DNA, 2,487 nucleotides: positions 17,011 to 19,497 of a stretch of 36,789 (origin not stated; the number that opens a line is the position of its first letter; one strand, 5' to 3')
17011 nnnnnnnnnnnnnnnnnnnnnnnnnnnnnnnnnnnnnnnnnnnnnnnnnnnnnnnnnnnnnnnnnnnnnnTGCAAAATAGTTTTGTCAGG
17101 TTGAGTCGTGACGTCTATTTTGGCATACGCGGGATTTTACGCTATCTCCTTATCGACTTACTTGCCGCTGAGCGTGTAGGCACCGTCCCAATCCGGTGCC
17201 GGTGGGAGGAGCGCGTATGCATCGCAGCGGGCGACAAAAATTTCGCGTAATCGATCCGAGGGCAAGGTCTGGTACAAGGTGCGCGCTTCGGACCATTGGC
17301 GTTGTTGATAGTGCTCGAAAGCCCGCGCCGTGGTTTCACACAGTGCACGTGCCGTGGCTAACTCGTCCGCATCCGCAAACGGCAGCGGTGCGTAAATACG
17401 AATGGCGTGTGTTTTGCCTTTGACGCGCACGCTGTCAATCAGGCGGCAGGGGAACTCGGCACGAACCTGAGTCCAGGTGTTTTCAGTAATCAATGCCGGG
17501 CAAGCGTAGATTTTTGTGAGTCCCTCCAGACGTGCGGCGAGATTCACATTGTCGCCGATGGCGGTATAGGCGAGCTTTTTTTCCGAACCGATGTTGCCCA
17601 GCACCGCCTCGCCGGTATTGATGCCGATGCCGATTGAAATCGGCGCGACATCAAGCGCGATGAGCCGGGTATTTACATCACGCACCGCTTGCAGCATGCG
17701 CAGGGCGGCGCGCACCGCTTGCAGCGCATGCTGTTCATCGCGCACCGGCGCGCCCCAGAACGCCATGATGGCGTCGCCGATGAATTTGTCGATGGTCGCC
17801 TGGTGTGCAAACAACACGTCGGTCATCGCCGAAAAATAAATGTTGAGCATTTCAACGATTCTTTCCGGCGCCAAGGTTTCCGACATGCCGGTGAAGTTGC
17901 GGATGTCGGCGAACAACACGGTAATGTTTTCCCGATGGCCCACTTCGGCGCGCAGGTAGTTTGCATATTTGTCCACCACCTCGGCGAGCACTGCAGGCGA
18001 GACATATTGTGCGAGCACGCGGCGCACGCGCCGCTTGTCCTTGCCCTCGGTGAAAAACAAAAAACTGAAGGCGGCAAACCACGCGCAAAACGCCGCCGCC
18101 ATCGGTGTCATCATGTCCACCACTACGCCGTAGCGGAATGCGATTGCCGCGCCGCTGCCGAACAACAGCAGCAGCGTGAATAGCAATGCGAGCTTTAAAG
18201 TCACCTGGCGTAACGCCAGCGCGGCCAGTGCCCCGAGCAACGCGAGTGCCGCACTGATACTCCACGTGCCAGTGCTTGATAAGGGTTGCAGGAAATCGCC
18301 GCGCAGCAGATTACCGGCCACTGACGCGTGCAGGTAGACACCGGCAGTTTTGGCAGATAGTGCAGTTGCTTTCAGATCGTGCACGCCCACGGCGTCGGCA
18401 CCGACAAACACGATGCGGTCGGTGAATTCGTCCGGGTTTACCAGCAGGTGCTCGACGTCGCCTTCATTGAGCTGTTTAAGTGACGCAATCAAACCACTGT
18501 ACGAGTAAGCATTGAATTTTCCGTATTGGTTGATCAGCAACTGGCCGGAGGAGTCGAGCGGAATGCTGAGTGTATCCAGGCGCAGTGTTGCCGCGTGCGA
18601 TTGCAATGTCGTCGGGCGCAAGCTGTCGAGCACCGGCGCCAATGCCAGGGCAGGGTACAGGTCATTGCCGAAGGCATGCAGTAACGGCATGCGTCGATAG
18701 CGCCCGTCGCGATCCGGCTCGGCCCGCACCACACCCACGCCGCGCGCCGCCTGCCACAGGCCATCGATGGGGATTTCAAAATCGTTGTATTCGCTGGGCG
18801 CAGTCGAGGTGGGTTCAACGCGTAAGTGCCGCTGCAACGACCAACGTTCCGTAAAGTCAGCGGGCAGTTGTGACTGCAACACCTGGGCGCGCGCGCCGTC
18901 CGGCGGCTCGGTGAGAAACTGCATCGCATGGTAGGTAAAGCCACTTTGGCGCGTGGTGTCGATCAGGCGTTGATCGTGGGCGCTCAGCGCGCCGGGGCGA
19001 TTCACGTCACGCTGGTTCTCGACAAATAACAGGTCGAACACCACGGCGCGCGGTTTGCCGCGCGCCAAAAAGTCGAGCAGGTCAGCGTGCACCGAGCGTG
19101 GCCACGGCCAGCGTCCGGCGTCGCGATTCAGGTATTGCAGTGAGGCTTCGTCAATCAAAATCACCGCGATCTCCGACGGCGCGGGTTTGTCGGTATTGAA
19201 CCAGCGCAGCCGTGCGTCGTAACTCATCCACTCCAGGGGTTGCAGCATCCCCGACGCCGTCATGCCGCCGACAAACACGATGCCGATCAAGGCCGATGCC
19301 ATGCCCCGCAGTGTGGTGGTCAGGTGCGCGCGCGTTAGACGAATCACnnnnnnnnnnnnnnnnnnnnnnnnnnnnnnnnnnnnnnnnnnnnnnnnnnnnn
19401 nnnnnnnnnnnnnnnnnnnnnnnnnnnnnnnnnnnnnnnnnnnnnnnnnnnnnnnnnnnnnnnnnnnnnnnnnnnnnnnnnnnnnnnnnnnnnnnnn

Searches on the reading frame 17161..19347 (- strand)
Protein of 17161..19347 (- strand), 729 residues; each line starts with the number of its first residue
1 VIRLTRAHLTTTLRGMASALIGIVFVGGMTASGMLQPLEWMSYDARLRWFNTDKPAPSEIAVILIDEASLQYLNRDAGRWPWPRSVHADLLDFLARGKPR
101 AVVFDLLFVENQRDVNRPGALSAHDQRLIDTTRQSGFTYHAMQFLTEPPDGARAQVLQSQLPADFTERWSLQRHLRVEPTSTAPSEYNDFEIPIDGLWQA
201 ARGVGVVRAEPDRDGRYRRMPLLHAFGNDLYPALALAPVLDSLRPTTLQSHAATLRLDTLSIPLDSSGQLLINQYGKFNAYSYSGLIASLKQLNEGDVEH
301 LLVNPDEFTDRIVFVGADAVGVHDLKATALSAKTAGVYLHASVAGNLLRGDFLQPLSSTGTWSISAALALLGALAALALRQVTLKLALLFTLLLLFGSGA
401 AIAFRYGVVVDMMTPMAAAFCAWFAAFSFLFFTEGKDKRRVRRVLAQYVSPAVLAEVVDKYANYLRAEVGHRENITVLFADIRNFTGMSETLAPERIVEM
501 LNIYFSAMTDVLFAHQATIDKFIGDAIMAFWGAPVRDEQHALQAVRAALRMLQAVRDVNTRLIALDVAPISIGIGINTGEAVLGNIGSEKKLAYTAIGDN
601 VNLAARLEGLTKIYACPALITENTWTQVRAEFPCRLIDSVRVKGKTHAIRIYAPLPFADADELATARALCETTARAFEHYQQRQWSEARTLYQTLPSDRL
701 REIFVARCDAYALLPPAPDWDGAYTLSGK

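Call 11: search_protein_families(library=pfam, proteins=[window:17161-19347:-])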
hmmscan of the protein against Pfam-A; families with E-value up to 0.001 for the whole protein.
window:17161-19347:- (729 aa): 2 families
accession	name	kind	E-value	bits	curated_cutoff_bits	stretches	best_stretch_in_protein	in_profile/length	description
PF05226.16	CHASE2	-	3.5e-54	184.5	26.3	1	24-371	4-254/257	CHASE2 domain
PF00211.25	Guanylate_cyc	-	3.1e-25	89.3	21.9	1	471-647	5-175/183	Adenylate and Guanylate cyclase catalytic domain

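Call 22: find_homologous_proteins(query=window:17161-19347:-, max_evalue=1e-30)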
Query window:17161-19347:- (729 aa): 295 proteins with E <= 1e-30 among 8000 candidates; the best 120 are listed.
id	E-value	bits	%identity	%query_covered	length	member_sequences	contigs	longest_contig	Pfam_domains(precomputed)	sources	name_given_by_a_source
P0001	0.0e+0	1606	100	98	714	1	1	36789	PF05226.17,PF00211.26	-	-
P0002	0.0e+0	1306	79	100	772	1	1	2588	PF05226.17,PF00211.26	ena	-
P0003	0.0e+0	1303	81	98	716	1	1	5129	PF05226.17,PF00211.26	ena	-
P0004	0.0e+0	1296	78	100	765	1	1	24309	PF05226.17,PF00211.26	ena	-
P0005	0.0e+0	1286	79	100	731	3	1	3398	PF05226.17,PF00211.26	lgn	-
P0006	0.0e+0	1282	78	100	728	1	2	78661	PF05226.17,PF00211.26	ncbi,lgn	-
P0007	0.0e+0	1271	79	98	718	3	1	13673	PF05226.17,PF00211.26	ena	-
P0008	0.0e+0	1245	75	99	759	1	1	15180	PF05226.17,PF00211.26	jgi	jgi:adenylate cyclase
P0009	0.0e+0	1222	75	100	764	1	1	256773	PF05226.17,PF00211.26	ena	-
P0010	0.0e+0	1221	78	96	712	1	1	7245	PF05226.17,PF00211.26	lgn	-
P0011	0.0e+0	1135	79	88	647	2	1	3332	PF05226.17,PF00211.26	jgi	-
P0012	6.5e-278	942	62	97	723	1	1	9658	PF05226.17,PF00211.26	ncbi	-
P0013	1.3e-273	928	59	96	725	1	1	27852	PF05226.17,PF00211.26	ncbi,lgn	-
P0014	6.3e-238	810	52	98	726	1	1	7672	PF05226.17,PF00211.26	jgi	jgi:adenylate cyclase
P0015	3.6e-217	741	50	98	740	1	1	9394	PF05226.17,PF00211.26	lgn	-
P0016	9.3e-217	740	50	98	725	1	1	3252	PF05226.17,PF00211.26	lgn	-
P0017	1.3e-215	736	49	100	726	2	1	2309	PF05226.17,PF00211.26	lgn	-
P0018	3.7e-214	731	47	96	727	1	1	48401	PF05226.17,PF00211.26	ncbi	-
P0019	1.2e-212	726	49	96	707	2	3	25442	PF05226.17,PF00211.26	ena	-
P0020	9.6e-212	723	47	96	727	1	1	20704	PF05226.17,PF00211.26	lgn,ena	-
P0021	3.4e-211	721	48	99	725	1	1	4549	PF05226.17,PF00211.26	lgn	-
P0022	4.6e-211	721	49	98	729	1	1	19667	PF05226.17,PF00211.26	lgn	-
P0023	3.6e-210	718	47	99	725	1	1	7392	PF05226.17,PF00211.26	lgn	-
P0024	4.3e-209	714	48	99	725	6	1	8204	PF05226.17,PF00211.26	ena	-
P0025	8.8e-209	713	48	95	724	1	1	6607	PF05226.17,PF00211.26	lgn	-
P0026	8.8e-208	710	47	99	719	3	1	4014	PF05226.17,PF00211.26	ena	-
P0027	1.4e-207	709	48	98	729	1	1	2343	PF05226.17,PF00211.26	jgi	jgi:adenylate cyclase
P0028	2.6e-205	702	47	98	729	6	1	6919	PF05226.17,PF00211.26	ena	-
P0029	3.1e-205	702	47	98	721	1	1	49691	PF05226.17,PF00211.26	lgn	-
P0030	4.8e-205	701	47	99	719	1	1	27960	PF05226.17,PF00211.26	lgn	-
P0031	1.5e-204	699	46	100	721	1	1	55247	PF05226.17,PF00211.26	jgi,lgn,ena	-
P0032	3.2e-204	698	47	99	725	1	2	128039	PF05226.17,PF00211.26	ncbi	-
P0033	8.2e-203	694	48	97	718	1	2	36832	PF05226.17,PF00211.26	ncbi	-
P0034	2.2e-202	692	46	96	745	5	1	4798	PF05226.17,PF00211.26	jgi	jgi:adenylate cyclase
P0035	3.9e-202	691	46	96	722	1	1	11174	PF05226.17,PF00211.26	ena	-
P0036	5.7e-202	691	47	98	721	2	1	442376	PF05226.17,PF00211.26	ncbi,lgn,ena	-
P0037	6.1e-202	691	49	96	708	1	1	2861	PF05226.17,PF00211.26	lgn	-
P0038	7.9e-202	690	48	96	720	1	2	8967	PF05226.17,PF00211.26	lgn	-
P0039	9.9e-202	690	46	100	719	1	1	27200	PF05226.17,PF00211.26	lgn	-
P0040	1.6e-201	689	47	98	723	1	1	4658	PF05226.17,PF00211.26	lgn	-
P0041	8.1e-201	687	47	97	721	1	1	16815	PF05226.17,PF00211.26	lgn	-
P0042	4.6e-200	685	45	100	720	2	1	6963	PF05226.17,PF00211.26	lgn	-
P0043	5.5e-200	684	49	96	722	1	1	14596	PF05226.17,PF00211.26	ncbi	ncbi:MAG: adenylate/guanylate cyclase domain-containing protein [Deferrisomatales bacterium]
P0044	1.8e-199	683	46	98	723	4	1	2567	PF05226.17,PF00211.26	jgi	jgi:adenylate cyclase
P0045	1.3e-198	680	48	97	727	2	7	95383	PF05226.17,PF00211.26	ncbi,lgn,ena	-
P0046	1.8e-198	679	46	98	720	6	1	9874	PF05226.17,PF00211.26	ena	-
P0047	2.7e-198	679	46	96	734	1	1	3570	PF05226.17,PF00211.26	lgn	-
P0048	8.1e-198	677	47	96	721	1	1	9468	PF05226.17,PF00211.26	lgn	-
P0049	3.6e-197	675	46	97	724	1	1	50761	PF05226.17,PF00211.26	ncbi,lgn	-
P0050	1.5e-195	670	46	95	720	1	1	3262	PF05226.17,PF00211.26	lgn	-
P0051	1.7e-195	669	46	98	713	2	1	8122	PF05226.17,PF00211.26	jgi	-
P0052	2.0e-195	669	44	97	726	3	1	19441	PF05226.17,PF00211.26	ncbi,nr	ncbi:MAG: adenylate/guanylate cyclase domain-containing protein [Proteobacteria bacterium]|nr:adenyl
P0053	1.1e-194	667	47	95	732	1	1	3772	PF05226.17,PF00211.26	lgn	-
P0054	1.3e-194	667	47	96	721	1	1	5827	PF05226.17,PF00211.26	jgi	jgi:adenylate cyclase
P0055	3.6e-194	665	44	97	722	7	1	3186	PF05226.17,PF00211.26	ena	-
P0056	6.1e-194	664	45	98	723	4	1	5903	PF05226.17,PF00211.26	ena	-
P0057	2.1e-192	659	46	96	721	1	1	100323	PF05226.17,PF00211.26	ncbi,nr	ncbi:MAG: adenylate/guanylate cyclase domain-containing protein [Gammaproteobacteria bacterium]|nr:a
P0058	1.1e-191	657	46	98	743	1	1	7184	PF05226.17,PF00211.26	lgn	-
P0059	4.2e-190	652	43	98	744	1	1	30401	PF05226.17,PF00211.26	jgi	jgi:adenylate cyclase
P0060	5.7e-190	651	47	95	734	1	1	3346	PF05226.17,PF00211.26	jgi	jgi:adenylate cyclase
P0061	9.3e-190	651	47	98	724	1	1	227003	PF05226.17,PF00211.26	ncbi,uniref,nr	ncbi:CHASE2 domain-containing protein [Natronospira bacteriovora]|uniref:Adenylate/guanylate cyclase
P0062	2.1e-189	649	43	96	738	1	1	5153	PF05226.17,PF00211.26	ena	-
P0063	2.2e-189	649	45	96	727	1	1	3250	PF05226.17,PF00211.26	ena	-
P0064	3.6e-189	649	45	96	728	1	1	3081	PF05226.17,PF00211.26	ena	-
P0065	4.9e-189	648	45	96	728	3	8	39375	PF05226.17,PF00211.26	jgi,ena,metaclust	metaclust:\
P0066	1.1e-188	647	45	96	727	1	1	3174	PF05226.17,PF00211.26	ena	-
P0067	2.1e-188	646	43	96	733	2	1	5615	PF05226.17,PF00211.26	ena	-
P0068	1.4e-186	640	45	98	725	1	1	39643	PF05226.17,PF00211.26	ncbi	-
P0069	2.8e-186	639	47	88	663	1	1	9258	PF05226.17,PF00211.26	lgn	-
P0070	8.0e-186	638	45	96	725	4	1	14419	PF05226.17,PF00211.26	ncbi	-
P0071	1.7e-185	636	42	98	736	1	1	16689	PF05226.17,PF00211.26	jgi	-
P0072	4.0e-185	635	47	96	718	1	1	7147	PF05226.17,PF00211.26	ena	-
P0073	5.6e-184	631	43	96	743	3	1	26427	PF05226.17,PF00211.26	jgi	-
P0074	9.6e-184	631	44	97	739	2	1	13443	PF05226.17,PF00211.26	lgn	-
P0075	2.1e-183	630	42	98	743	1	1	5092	PF05226.17,PF00211.26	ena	-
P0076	2.5e-183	629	44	96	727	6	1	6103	PF05226.17,PF00211.26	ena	-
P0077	3.2e-183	629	45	95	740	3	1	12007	PF05226.17,PF00211.26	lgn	-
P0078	3.8e-183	629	44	95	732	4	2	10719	PF05226.17,PF00211.26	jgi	jgi:adenylate cyclase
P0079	7.5e-183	628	43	96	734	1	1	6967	PF05226.17,PF00211.26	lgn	-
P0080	2.2e-182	626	41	98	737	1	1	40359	PF05226.17,PF00211.26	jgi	-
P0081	8.7e-182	624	46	96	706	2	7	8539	PF05226.17,PF00211.26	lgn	-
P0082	3.6e-181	622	41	98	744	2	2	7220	PF05226.17,PF00211.26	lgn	-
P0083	9.2e-181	621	45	95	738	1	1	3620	PF05226.17,PF00211.26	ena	-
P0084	1.3e-180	620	40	98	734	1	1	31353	PF05226.17,PF00211.26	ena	-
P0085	6.1e-179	615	46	96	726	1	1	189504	PF05226.17,PF00211.26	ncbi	-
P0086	7.7e-179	614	44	96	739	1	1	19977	PF05226.17,PF00211.26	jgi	jgi:adenylate cyclase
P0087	2.3e-178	613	43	98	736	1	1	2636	PF05226.17,PF00211.26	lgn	-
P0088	5.1e-178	612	45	96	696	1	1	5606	PF05226.17,PF00211.26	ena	-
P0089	3.7e-177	609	44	97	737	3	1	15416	PF05226.17,PF00211.26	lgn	-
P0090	7.7e-177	608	45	90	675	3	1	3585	PF05226.17,PF00211.26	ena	-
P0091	1.1e-176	607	44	97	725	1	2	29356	PF05226.17,PF00211.26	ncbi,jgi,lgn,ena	jgi:adenylate cyclase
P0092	3.1e-176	606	44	96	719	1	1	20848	PF05226.17,PF00211.26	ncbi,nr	ncbi:MAG: adenylate/guanylate cyclase domain-containing protein [Gammaproteobacteria bacterium]|nr:a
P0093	4.0e-176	605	45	97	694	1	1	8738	PF05226.17,PF00211.26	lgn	-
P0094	1.4e-175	604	45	98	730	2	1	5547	PF05226.17,PF00211.26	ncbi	-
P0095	4.2e-175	602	46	87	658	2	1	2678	PF05226.17,PF00211.26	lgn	-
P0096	5.2e-175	602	47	84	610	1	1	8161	PF05226.17,PF00211.26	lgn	-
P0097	2.4e-174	600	42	97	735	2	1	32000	PF05226.17,PF00211.26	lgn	-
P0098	3.4e-174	599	43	97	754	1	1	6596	PF05226.17,PF00211.26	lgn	-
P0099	1.2e-173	597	45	85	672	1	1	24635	PF05226.17,PF00211.26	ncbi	-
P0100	7.8e-173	595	43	97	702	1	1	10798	PF05226.17,PF00211.26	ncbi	ncbi:CHASE2 domain-containing protein [Pseudomonadota bacterium]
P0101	8.3e-173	595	42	98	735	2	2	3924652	PF05226.17,PF00211.26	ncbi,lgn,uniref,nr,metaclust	ncbi:adenylate/guanylate cyclase domain-containing protein [Desulfuromonas carbonis]|uniref:CHASE2 d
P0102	1.5e-172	594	43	97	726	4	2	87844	PF05226.17,PF00211.26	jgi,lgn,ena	jgi:adenylate cyclase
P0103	2.7e-172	593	39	98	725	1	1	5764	PF05226.17,PF00211.26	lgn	-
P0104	2.7e-172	593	43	98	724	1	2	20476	PF05226.17,PF00211.26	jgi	-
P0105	3.8e-172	592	43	95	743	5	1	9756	PF05226.17,PF00211.26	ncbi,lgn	-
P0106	1.7e-169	584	44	97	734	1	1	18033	PF05226.17,PF00211.26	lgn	-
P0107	3.6e-169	582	41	99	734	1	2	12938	PF05226.17,PF00211.26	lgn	-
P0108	1.7e-168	580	42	99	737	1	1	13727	PF05226.17,PF00211.26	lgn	-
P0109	3.4e-168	579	42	96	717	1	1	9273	PF05226.17,PF00211.26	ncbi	-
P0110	9.4e-167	574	42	98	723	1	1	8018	PF05226.17,PF00211.26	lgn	-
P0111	1.6e-166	574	42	96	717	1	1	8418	PF05226.17,PF00211.26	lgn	-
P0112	2.4e-166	573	44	86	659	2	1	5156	PF05226.17,PF00211.26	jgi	jgi:adenylate cyclase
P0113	2.9e-166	573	44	94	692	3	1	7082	PF05226.17,PF00211.26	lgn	-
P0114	7.3e-165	568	40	98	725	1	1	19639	PF05226.17,PF00211.26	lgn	-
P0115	2.9e-164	566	40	95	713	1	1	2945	PF05226.17,PF00211.26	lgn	-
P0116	3.3e-164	566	42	95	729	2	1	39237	PF05226.17,PF00211.26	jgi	-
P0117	4.6e-164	566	38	100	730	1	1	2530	PF05226.17,PF00211.26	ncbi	-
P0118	9.6e-164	565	42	93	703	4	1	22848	PF05226.17,PF00211.26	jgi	-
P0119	2.0e-163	564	40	98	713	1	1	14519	PF05226.17,PF00211.26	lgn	-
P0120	6.3e-163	562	42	98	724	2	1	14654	PF05226.17,PF00211.26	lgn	-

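Call 23: find_encoding_contigs(protein=P0006, flank=10000, max_places=3)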
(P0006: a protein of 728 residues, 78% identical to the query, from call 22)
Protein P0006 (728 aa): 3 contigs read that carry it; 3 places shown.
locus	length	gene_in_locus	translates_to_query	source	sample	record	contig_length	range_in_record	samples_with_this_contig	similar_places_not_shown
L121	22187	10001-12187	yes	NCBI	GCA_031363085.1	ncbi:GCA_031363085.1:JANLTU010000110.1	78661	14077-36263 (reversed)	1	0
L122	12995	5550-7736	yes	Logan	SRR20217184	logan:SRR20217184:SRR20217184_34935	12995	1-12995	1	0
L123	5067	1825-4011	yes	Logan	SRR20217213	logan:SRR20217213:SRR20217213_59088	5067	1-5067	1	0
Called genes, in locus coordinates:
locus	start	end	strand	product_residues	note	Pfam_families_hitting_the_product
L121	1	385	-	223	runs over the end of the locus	PF01389:OmpA_membrane (weak)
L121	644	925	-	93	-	-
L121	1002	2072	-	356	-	PF00072:Response_reg, PF00990:GGDEF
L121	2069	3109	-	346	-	PF00072:Response_reg, PF01339:CheB_methylest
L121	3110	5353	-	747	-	PF01627:Hpt, PF02518:HATPase_c, PF01584:CheW, PF00072:Response_reg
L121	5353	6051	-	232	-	PF01584:CheW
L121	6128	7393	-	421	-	PF08242:Methyltransf_12 (faint), PF01739:CheR, PF13649:Methyltransf_25 (faint), PF14559:TPR_19 (faint), PF13431:TPR_17 (faint)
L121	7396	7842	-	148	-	PF01584:CheW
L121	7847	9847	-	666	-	PF00672:HAMP, PF00015:MCPsignal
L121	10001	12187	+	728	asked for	PF05226:CHASE2, PF00211:Guanylate_cyc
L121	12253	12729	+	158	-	PF06347:SH3_4 (weak), PF08239:SH3_3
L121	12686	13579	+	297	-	PF01435:Peptidase_M48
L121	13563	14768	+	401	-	PF03349:Toluene_X (weak)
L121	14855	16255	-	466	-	PF04055:Radical_SAM, PF06969:HemN_C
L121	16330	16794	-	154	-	PF00293:NUDIX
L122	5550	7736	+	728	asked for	PF05226:CHASE2, PF00211:Guanylate_cyc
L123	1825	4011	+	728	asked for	PF05226:CHASE2, PF00211:Guanylate_cyc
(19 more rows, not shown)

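Call 24: find_encoding_contigs(protein=P0009, flank=10000, max_places=3)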
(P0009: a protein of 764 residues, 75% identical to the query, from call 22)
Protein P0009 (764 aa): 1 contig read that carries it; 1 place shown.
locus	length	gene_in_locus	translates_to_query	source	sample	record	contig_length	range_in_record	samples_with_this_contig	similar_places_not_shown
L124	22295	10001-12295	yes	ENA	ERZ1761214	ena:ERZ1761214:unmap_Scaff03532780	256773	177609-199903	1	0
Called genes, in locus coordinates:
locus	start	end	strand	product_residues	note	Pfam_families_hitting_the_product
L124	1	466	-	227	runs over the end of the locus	PF13505:OMP_b-brl, PF01389:OmpA_membrane (weak)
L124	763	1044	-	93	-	-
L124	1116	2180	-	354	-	PF00072:Response_reg, PF00990:GGDEF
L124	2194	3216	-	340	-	PF00072:Response_reg, PF01339:CheB_methylest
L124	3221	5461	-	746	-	PF01627:Hpt, PF02518:HATPase_c, PF01584:CheW, PF00072:Response_reg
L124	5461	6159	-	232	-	PF01584:CheW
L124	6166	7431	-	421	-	PF01739:CheR, PF08242:Methyltransf_12 (faint), PF23914:TPR_CcmH_CycH (faint), PF14559:TPR_19 (faint), PF13431:TPR_17 (faint)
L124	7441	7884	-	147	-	PF01584:CheW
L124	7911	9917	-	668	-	PF00672:HAMP, PF00015:MCPsignal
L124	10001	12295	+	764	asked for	PF05226:CHASE2, PF00211:Guanylate_cyc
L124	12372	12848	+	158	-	PF06347:SH3_4 (weak), PF08239:SH3_3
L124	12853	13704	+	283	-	PF01435:Peptidase_M48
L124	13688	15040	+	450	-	PF03349:Toluene_X (weak)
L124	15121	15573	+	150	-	PF00293:NUDIX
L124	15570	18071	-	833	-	-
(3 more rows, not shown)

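Call 25: find_encoding_contigs(protein=P0004, flank=10000, max_places=3)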
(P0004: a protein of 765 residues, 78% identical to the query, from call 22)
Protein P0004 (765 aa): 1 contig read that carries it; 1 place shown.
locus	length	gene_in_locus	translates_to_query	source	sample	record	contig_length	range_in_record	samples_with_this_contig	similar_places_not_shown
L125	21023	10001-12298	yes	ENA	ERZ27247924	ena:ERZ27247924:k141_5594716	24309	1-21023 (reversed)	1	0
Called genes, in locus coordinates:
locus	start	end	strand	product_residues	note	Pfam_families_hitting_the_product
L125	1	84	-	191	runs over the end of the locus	PF01389:OmpA_membrane (weak)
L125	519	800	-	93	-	-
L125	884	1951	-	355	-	PF00072:Response_reg, PF00990:GGDEF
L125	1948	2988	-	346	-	PF00072:Response_reg, PF01339:CheB_methylest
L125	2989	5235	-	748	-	PF01627:Hpt, PF02518:HATPase_c, PF01584:CheW, PF00072:Response_reg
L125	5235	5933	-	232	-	PF01584:CheW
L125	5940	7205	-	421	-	PF08242:Methyltransf_12 (faint), PF01739:CheR, PF13431:TPR_17 (faint), PF14559:TPR_19 (faint)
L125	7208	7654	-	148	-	PF01584:CheW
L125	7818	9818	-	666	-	PF00672:HAMP, PF00015:MCPsignal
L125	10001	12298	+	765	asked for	PF05226:CHASE2, PF00211:Guanylate_cyc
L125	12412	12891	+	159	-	PF08239:SH3_3 (weak)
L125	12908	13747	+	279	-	PF01435:Peptidase_M48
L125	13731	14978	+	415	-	PF03349:Toluene_X (faint)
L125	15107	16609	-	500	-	PF04055:Radical_SAM, PF06969:HemN_C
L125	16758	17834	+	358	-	PF07731:Cu-oxidase_2 (weak), PF07732:Cu-oxidase_3, PF00394:Cu-oxidase, PF07731:Cu-oxidase_2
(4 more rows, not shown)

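Call 60: list_cluster_members(proteins=[P0006, P0012, P0013, P0121, P0137])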
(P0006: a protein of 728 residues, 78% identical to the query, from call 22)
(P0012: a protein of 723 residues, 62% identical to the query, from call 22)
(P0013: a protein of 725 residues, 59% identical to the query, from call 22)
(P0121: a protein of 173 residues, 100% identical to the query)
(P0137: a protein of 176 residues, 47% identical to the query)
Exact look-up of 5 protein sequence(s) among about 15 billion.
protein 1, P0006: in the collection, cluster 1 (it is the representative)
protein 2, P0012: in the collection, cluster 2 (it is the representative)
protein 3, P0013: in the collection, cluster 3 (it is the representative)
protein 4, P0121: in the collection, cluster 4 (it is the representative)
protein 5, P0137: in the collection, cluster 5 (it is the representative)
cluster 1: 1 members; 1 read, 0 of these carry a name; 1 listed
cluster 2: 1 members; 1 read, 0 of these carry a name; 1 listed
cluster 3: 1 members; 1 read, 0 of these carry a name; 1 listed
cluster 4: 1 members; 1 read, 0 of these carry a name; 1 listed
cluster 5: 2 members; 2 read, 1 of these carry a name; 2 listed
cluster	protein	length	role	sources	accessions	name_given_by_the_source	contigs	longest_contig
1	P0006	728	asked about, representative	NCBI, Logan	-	-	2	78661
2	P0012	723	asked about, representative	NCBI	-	-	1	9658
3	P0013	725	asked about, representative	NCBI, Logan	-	-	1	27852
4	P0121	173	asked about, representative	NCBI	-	-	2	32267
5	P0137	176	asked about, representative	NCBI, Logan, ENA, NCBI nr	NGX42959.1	MAG: hypothetical protein K940chlam7_01249 [Chlamydiae bacterium] | hypothetical protein [Chlamydiota bacterium]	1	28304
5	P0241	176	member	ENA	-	-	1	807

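Call 72: find_encoding_contigs(protein=P0003, flank=1500, max_places=2)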
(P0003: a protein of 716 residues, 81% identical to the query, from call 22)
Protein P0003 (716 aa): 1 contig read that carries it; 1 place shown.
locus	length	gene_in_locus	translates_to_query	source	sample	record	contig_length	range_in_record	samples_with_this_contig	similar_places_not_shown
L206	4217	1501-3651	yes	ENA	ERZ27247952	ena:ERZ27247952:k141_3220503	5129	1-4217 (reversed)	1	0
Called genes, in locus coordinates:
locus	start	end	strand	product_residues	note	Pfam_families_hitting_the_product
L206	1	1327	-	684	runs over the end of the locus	PF00672:HAMP, PF00015:MCPsignal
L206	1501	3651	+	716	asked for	PF05226:CHASE2, PF00211:Guanylate_cyc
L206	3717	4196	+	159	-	PF06347:SH3_4 (weak), PF08239:SH3_3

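Call 73: find_encoding_contigs(protein=P0007, flank=1500, max_places=2)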
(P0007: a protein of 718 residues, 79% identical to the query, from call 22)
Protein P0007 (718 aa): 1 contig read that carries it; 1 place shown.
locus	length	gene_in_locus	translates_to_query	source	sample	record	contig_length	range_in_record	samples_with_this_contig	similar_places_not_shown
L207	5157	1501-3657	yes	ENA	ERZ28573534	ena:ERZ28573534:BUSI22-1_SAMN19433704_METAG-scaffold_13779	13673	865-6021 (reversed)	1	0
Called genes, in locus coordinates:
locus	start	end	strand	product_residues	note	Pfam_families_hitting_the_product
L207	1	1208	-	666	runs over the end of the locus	PF00672:HAMP, PF00015:MCPsignal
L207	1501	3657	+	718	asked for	PF05226:CHASE2, PF00211:Guanylate_cyc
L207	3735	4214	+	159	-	PF06347:SH3_4 (weak), PF08239:SH3_3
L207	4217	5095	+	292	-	PF01435:Peptidase_M48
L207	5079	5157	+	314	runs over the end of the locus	?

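Call 74: find_encoding_contigs(protein=P0008, flank=1500, max_places=2)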
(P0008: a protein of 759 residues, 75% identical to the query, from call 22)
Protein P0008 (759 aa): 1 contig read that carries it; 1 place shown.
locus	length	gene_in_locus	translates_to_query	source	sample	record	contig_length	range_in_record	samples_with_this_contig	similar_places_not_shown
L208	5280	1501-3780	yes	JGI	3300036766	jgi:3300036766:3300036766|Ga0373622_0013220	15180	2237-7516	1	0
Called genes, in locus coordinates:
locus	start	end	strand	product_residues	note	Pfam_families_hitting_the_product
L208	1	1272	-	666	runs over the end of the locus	PF00672:HAMP, PF00015:MCPsignal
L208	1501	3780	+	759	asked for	PF05226:CHASE2, PF00211:Guanylate_cyc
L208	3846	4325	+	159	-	PF06347:SH3_4 (faint), PF08239:SH3_3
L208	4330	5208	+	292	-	PF01435:Peptidase_M48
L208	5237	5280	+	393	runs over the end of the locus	PF03349:Toluene_X (faint)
